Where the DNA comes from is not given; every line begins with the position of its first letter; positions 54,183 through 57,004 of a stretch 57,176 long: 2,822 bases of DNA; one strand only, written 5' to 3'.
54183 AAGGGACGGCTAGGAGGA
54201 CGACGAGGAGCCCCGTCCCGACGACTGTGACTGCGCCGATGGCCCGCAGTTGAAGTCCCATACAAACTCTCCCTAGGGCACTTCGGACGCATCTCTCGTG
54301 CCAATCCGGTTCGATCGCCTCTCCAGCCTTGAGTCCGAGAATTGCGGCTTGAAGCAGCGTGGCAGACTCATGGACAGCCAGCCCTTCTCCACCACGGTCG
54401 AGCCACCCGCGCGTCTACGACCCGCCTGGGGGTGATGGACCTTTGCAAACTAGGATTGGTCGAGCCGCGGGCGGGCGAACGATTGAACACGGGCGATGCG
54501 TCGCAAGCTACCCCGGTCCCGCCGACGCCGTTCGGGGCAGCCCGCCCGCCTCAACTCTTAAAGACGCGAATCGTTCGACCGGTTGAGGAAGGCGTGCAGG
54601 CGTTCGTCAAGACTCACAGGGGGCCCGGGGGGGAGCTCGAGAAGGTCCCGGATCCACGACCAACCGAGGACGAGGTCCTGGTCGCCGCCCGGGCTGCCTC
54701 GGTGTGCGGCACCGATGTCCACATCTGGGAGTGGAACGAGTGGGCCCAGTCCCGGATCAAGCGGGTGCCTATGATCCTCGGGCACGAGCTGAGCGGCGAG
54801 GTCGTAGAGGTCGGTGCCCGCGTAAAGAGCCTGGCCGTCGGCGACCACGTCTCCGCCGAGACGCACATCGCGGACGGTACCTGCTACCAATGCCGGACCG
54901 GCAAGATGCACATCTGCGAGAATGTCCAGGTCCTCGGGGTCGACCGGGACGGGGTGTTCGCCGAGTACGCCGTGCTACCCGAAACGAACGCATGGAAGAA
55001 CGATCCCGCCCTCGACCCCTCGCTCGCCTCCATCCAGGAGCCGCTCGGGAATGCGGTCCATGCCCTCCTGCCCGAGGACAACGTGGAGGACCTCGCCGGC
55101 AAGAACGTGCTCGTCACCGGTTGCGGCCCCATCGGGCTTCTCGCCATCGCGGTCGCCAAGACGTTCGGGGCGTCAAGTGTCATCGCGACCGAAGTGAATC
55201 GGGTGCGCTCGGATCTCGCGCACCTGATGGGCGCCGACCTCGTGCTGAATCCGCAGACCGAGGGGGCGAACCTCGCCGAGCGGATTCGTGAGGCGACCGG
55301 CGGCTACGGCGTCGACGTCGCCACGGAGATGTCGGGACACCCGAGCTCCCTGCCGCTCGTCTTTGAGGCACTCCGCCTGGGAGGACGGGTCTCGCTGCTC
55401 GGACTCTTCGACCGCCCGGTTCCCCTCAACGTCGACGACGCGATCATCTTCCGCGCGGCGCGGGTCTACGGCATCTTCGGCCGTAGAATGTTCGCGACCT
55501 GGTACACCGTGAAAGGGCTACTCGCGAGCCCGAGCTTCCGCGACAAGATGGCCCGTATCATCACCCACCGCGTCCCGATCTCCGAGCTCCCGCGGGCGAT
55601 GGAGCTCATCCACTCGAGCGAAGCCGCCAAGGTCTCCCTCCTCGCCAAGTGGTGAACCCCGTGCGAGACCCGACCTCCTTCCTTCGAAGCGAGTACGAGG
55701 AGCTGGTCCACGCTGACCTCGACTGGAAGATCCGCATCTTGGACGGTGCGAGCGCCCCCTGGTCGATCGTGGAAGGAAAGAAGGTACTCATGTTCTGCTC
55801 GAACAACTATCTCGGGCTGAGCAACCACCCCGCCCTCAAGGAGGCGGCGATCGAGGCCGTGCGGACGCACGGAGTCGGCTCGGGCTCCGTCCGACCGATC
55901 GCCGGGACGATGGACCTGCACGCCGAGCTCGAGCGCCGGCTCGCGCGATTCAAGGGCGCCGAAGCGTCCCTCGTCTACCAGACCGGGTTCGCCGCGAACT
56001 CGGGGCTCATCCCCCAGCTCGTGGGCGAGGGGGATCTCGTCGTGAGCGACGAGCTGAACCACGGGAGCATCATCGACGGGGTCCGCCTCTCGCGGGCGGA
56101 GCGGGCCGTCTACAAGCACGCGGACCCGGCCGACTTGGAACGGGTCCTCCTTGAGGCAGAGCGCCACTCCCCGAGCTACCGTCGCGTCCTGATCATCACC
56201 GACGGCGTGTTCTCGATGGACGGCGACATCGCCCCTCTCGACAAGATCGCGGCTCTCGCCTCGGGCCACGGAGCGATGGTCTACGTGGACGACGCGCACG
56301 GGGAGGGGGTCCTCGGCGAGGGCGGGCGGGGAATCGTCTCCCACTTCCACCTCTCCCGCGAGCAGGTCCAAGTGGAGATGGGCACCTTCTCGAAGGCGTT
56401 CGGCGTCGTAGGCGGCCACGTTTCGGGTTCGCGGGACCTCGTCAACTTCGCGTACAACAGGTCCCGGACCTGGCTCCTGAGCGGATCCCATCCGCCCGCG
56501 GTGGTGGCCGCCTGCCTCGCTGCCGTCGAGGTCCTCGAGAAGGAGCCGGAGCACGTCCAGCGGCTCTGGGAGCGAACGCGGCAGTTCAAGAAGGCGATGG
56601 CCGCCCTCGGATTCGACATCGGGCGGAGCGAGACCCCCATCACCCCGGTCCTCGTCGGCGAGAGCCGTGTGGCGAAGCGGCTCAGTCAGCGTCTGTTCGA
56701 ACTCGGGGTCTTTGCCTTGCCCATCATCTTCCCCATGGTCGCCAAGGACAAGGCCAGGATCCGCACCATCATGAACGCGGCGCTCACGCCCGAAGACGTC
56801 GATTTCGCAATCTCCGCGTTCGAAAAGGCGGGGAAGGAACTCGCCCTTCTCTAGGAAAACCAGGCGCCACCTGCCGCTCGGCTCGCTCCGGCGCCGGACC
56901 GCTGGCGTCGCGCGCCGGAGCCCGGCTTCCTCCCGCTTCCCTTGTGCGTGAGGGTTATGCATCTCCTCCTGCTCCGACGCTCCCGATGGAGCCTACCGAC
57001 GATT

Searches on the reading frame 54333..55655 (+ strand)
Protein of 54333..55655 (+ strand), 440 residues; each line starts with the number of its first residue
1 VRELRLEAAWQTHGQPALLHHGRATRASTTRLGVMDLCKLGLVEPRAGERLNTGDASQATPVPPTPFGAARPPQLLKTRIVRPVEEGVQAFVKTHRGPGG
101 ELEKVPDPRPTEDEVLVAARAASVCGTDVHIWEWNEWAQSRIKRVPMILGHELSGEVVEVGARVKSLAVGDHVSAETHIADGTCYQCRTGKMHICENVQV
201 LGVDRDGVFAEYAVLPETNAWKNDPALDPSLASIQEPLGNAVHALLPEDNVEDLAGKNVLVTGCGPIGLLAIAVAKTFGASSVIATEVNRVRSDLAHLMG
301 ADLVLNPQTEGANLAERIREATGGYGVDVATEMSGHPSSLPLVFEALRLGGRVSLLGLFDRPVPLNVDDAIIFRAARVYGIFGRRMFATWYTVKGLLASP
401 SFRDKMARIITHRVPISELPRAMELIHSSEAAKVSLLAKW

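Call 56: search_protein_families(library=pfam, proteins=[window:54333-55655:+], max_evalue=0.01)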
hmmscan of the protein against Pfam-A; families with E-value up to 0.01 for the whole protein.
window:54333-55655:+ (440 aa): 4 families
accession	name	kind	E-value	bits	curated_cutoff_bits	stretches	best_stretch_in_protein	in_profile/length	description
PF08240.17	ADH_N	-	7.4e-29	100.5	23.5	1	112-222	2-101/104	Alcohol dehydrogenase GroES-like domain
PF00107.32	ADH_zinc_N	-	1.2e-27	96.9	31.8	1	266-395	1-125/129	Zinc-binding dehydrogenase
PF16912.11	Glu_dehyd_C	-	2e-05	24.6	34.9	1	256-368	31-140/211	Glucose dehydrogenase C-terminus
PF01262.27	AlaDh_PNT_C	-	0.0018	18.2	23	1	254-321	26-93/214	Alanine dehydrogenase/PNT, C-terminal domain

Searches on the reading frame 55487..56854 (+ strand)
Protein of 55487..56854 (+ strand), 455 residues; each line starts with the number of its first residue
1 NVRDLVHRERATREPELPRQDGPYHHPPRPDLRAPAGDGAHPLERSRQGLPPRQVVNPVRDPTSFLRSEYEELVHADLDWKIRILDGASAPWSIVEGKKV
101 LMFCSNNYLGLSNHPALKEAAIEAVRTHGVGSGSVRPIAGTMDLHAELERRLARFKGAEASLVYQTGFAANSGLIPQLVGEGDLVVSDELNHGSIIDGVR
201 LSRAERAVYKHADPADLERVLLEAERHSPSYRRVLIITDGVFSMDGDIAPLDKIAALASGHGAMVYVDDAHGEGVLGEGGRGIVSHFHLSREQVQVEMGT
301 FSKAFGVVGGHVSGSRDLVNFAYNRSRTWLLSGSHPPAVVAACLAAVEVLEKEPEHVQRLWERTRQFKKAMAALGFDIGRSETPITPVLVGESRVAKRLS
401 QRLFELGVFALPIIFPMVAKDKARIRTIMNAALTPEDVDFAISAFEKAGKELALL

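Call 56: search_protein_families(library=pfam, proteins=[window:55487-56854:+], max_evalue=0.01)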
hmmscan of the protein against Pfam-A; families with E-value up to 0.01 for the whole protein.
window:55487-56854:+ (455 aa): 3 families
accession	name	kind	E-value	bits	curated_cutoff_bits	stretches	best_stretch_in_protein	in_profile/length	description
PF00155.27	Aminotran_1_2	-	1.5e-57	195.8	19.7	1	99-444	2-360/361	Aminotransferase class I and II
PF01053.26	Cys_Met_Meta_PP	-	0.0001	21.5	27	1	146-275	55-180/381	Cys/Met metabolism PLP-dependent enzyme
PF01212.27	Beta_elim_lyase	-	0.001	18.9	27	1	146-375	35-269/288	Beta-eliminating lyase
